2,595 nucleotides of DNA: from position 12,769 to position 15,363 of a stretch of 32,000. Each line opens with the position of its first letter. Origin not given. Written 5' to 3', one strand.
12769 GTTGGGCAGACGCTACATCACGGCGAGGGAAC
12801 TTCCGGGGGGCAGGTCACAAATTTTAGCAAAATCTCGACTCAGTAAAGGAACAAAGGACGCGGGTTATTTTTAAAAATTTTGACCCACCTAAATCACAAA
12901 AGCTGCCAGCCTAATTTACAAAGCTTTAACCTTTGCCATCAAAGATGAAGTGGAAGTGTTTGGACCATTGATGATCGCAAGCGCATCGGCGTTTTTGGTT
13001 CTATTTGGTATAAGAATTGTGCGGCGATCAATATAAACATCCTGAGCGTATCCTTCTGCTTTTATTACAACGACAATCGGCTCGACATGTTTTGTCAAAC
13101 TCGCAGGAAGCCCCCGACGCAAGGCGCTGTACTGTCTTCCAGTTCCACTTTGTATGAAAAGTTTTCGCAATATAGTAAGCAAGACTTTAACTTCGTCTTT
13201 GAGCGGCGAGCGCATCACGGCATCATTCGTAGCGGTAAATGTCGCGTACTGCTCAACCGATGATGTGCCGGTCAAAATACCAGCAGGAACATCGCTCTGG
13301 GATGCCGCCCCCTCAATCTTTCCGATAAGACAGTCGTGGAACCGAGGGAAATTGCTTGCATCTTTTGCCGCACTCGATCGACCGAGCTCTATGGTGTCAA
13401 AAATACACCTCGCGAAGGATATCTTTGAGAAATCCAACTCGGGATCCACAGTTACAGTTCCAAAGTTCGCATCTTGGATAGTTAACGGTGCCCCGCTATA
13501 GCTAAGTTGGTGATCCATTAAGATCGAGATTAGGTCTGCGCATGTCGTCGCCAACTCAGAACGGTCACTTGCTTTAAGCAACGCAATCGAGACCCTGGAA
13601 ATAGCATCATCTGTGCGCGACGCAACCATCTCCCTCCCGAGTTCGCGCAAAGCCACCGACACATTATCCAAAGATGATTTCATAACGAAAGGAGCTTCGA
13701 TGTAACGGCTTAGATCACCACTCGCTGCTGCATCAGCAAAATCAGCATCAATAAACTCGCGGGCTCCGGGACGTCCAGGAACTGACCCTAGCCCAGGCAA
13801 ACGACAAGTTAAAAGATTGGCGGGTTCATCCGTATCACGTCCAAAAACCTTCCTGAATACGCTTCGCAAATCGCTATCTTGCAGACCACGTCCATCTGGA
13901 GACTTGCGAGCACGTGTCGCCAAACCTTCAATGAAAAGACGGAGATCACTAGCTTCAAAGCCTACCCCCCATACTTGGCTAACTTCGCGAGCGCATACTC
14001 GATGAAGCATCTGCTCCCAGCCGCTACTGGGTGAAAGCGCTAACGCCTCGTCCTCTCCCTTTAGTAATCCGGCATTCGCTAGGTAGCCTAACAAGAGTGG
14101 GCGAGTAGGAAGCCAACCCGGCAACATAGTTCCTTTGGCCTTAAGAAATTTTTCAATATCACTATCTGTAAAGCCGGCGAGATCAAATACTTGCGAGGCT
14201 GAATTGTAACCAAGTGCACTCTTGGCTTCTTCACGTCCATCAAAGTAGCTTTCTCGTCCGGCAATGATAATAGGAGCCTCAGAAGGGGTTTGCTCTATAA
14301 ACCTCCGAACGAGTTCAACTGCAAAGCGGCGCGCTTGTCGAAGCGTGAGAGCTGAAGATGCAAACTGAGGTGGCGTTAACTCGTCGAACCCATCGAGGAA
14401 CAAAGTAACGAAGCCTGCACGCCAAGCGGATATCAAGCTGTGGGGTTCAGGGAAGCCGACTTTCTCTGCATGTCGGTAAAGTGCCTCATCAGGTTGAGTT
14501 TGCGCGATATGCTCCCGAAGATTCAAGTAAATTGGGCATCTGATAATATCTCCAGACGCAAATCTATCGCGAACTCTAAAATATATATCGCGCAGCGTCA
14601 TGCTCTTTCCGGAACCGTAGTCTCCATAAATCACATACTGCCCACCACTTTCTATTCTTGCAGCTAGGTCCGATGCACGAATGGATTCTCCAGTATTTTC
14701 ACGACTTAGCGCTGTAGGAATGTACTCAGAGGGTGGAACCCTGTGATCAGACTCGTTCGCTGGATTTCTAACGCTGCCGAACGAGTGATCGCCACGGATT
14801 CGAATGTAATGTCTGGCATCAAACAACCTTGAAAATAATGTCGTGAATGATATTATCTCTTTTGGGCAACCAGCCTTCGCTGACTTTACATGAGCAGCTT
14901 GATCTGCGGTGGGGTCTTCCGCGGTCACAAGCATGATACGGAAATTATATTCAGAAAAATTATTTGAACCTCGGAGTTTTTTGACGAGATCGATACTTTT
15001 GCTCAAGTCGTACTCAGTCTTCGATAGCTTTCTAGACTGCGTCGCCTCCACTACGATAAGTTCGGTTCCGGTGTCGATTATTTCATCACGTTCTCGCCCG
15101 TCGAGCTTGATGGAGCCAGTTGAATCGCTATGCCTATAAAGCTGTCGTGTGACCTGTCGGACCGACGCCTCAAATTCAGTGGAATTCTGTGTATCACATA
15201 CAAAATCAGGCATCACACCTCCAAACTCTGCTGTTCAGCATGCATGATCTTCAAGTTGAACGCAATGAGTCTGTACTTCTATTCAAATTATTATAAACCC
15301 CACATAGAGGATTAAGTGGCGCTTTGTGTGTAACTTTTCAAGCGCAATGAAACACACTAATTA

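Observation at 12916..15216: Low-GC single-gene NACHT/STAND NTPase in the tRNA-linked island: candidate NLR-like antiphage sensor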

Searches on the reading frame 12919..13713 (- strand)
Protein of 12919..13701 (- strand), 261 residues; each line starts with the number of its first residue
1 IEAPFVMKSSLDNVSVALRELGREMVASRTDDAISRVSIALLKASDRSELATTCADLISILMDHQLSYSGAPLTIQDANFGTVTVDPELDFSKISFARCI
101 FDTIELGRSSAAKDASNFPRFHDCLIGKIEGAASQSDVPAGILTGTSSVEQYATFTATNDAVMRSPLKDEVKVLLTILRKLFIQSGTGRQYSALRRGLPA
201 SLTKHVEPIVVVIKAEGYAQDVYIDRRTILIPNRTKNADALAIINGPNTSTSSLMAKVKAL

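Call 31: search_protein_families(library=pfam, proteins=[window:12919-13701:-], max_evalue=10)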
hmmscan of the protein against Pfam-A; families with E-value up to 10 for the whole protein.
window:12919-13701:- (261 aa): 0 families

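Call 79: search_solved_structures(query=A4, max_evalue=10, show_alignments=3)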
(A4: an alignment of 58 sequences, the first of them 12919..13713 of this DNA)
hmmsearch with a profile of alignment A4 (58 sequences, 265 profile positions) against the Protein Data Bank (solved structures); distinct sequences matched with E-value up to 10: 13.
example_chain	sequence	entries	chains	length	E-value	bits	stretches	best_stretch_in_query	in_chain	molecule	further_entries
2w7z_A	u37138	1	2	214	0.18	13.9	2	71-133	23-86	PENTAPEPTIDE REPEAT FAMILY PROTEIN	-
5imt_D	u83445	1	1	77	1.1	11.2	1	97-143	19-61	CD59 glycoprotein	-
1erg_A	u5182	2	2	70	1.4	10.9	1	101-142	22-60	CD59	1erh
1cdq_A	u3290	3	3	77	1.5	10.8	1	101-143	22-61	CD59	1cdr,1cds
2ux2_A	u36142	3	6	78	1.5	10.8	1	101-143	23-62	CD59 GLYCOPROTEIN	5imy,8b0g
2j8b_A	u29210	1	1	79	1.5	10.8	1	101-143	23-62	CD59 GLYCOPROTEIN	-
2uwr_A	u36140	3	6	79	1.5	10.8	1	101-143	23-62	CD59 GLYCOPROTEIN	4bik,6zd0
8cn6_A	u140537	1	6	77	1.6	10.8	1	101-143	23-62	CD59 glycoprotein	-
2ofs_A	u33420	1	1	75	2.1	10.4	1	101-142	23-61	CD59 glycoprotein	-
8b0f_G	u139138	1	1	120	2.8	10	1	100-145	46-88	CD59 glycoprotein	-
8b0h_G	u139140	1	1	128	3.6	9.6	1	100-145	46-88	CD59 glycoprotein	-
2xt4_A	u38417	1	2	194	6.6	8.7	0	92-147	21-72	MCBG-LIKE PROTEIN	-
2xt2_A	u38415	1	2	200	7.6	8.5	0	93-147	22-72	MCBG-LIKE PROTEIN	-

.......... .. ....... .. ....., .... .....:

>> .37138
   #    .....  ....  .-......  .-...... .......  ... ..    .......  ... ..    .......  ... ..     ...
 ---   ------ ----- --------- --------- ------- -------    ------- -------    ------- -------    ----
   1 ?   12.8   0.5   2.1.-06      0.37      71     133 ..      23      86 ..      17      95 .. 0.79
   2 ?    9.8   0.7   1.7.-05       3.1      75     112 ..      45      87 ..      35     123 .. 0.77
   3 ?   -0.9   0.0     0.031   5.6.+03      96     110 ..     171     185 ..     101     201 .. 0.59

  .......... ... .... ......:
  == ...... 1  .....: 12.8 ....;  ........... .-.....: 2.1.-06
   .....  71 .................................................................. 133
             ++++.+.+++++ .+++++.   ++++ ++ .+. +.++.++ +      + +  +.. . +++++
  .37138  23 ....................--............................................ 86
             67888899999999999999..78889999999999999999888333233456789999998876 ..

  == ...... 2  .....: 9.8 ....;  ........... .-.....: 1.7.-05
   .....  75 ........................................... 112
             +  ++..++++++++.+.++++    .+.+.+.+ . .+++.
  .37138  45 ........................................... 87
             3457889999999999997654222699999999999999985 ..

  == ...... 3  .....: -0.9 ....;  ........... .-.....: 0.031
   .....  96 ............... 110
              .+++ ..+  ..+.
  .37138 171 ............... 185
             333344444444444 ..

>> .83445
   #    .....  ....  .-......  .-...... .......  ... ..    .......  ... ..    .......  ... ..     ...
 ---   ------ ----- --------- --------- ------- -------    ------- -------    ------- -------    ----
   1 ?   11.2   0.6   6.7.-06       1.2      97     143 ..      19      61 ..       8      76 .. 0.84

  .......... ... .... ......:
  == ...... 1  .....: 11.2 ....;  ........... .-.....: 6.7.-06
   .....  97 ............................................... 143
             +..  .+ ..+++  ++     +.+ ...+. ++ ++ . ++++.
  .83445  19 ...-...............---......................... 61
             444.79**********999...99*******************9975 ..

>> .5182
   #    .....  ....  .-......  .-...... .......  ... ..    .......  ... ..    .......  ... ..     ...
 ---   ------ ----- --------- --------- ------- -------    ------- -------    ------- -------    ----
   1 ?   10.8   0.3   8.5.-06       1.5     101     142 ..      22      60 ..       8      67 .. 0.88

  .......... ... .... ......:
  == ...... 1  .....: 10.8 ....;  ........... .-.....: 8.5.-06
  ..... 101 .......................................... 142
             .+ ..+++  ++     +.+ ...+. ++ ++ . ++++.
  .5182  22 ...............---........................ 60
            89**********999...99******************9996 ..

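Call 88: search_protein_families(library=pfam, alignment_id=A4, max_evalue=0.01)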
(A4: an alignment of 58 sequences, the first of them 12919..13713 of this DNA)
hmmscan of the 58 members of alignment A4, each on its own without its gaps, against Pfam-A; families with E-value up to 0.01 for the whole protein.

A. member 1, window:12919-13713:- (265 aa): 0 families

B. families by the number of members that match (of 58 scanned): 1 family
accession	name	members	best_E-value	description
PF13306.12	LRR_5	2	0.00052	BspA type Leucine rich repeat region (6 copies)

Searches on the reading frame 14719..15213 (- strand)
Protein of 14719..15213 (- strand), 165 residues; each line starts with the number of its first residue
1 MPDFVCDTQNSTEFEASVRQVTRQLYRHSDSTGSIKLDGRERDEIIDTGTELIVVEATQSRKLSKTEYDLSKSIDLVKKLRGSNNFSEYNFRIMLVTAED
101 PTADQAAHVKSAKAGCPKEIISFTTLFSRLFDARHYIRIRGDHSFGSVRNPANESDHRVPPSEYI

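Call 30: search_solved_structures(query=A2, max_evalue=10, show_alignments=3)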
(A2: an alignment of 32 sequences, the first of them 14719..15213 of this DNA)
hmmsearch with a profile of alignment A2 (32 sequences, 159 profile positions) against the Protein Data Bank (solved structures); distinct sequences matched with E-value up to 10: 3.
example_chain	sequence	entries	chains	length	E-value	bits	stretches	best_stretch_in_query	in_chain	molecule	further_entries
7rro_B0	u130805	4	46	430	0.28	14.1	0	47-84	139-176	Tektin-2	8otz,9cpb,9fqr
4e0q_A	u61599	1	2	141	0.55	13.1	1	72-112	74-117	COP9 signalosome complex subunit 6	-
3t64_A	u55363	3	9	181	0.83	12.6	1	84-151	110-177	Deoxyuridine 5'-triphosphate nucleotidohydrolase, putative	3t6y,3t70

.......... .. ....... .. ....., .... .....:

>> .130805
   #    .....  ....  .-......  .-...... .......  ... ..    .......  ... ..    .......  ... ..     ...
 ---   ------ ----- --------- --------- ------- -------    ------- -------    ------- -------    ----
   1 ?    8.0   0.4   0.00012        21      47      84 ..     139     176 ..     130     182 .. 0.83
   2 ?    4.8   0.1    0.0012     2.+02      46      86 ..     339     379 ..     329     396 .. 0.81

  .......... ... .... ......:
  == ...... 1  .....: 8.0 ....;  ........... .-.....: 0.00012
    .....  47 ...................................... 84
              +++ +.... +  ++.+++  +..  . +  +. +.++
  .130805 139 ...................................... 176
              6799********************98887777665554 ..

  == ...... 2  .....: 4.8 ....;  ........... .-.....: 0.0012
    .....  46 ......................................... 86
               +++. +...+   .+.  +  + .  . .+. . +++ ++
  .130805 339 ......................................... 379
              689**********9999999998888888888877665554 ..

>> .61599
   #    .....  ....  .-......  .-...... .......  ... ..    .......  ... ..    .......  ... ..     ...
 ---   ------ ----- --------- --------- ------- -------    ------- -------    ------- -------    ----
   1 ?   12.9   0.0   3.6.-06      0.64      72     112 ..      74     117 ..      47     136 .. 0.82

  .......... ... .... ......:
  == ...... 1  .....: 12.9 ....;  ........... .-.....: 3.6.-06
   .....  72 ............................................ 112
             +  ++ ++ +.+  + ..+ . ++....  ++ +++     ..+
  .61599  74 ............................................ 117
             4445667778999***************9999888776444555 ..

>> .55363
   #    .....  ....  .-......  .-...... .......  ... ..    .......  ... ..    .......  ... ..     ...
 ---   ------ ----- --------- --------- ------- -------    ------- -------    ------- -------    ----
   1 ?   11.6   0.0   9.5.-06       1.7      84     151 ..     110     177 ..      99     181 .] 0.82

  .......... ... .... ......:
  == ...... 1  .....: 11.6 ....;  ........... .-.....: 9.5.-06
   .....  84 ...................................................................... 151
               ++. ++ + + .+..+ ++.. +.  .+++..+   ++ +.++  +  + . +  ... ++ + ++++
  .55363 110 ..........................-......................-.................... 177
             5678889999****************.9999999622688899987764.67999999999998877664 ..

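Call 31: search_protein_families(library=pfam, proteins=[window:14719-15213:-], max_evalue=10)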
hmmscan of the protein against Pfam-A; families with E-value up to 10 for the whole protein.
window:14719-15213:- (165 aa): 1 family
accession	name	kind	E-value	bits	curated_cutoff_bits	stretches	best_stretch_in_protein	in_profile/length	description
PF23232.1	AAA_lid_13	-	0.1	13.4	27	1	14-90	23-98/105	Fungal AAA+ ATPase lid domain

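Call 38: predict_structure(alignment_id=A2)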
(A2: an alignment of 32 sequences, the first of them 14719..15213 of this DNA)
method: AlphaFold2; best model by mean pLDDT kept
length: 165 residues; sequences in the alignment: 32
mean_pLDDT: 85.9   pTM: 0.75
mean pLDDT of the five models: 85.9, 84.1, 82.9, 81.0, 79.5
residues with pLDDT >= 90: 86; 70-90: 60; 50-70: 16; < 50: 3
segments of 3 or more residues with pLDDT < 50: 1-3
pLDDT, mean of each block of 10 residues (from residue 1): 60 90 83 59 84 94 97 95 91 96 98 97 93 81 79 80 78
secondary structure, 60 per line:
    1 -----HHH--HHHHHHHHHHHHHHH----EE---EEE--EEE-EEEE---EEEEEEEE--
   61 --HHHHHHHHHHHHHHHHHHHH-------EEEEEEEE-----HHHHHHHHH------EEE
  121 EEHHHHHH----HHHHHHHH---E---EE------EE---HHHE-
elements in order: H11-25 E35-37 E40-42 E44-47 E51-58 H63-82 E90-97 H103-111 E118-122 H123-128 H133-140

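Call 41: fold_search(model_id=the predicted structure, library=pdb)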
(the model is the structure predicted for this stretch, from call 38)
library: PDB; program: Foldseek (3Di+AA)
matches with E <= 10: 1171; with E <= 0.001: 1
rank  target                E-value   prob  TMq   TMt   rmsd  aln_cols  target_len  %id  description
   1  2p14                  7.6e-05  1.00  0.53  0.48   6.8       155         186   17  Crystal structure of small subunit (R.BspD6I2) of the heterodimeric restriction endonuclease R.BspD6I (released 2008-03-11)
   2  5lhc_A                1.7e-03  1.00  0.39  0.13   7.7       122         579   11  The structure of D456A mutant of Nt.BspD6I nicking endonuclease at 0.24 nm resolution . (released 2017-08-16)
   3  5liq_B                3.0e-03  1.00  0.46  0.14   2.9        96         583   14  The structure of C160S,C508S,C578S mutant of Nt.BspD6I nicking endonuclease at 0.185 nm resolution . (released 2017-08-02)
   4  5liz                  3.0e-03  1.00  0.53  0.17   5.6       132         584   14  The structure of Nt.BspD6I nicking endonuclease with all cysteines mutated by serine residues at 0.19 nm resolution . (released 2017-08-02)
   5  6qnz_A                3.2e-03  1.00  0.45  0.14   7.1       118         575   11  Crystal structure of the site-specific DNA nickase N.BspD6I E418A Mutant (released 2020-03-04)
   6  6r0j_MODEL_1_A        3.4e-03  1.00  0.48  0.43   4.6       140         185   13  The N-terminal domain of rhomboid protease YqgP (released 2020-01-08)
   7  4f0p_B                3.4e-03  0.99  0.44  0.19   9.1       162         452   14  MspJI Restriction Endonuclease - P31 Form (released 2012-08-08)
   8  2ewf                  3.7e-03  1.00  0.45  0.14   7.1       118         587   11  Crystal structure of the site-specific DNA nickase N.BspD6I (released 2006-11-21)
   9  5liq_A                4.2e-03  1.00  0.48  0.15   8.5       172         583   10  The structure of C160S,C508S,C578S mutant of Nt.BspD6I nicking endonuclease at 0.185 nm resolution . (released 2017-08-02)
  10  4f0p_C                6.5e-03  0.97  0.42  0.19   6.9       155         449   14  MspJI Restriction Endonuclease - P31 Form (released 2012-08-08)
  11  6xl1_A                7.4e-03  1.00  0.43  0.22   4.6       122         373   17  crystal structure of cA4-activated Card1(D294N) (released 2020-12-30)
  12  8q3z_A                7.9e-03  0.99  0.49  0.21   6.7       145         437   18  Crystal structure of cA4-bound Can2 from Thermoanaerobacter brockii (released 2023-11-22)
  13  5a07_B                9.0e-03  0.57  0.26  0.13  15.9       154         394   15  X-ray structure of the mannosyltransferase Ktr4p from S. cerevisiae in complex with GDP (released 2015-08-26)
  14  6qnz_B                1.1e-02  0.99  0.38  0.13   3.8        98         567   15  Crystal structure of the site-specific DNA nickase N.BspD6I E418A Mutant (released 2020-03-04)
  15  6p4f_B                1.1e-02  0.92  0.37  0.20   6.1       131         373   13  Crystal structure of the XPB-Bax1-forked DNA ternary complex (released 2020-06-17)
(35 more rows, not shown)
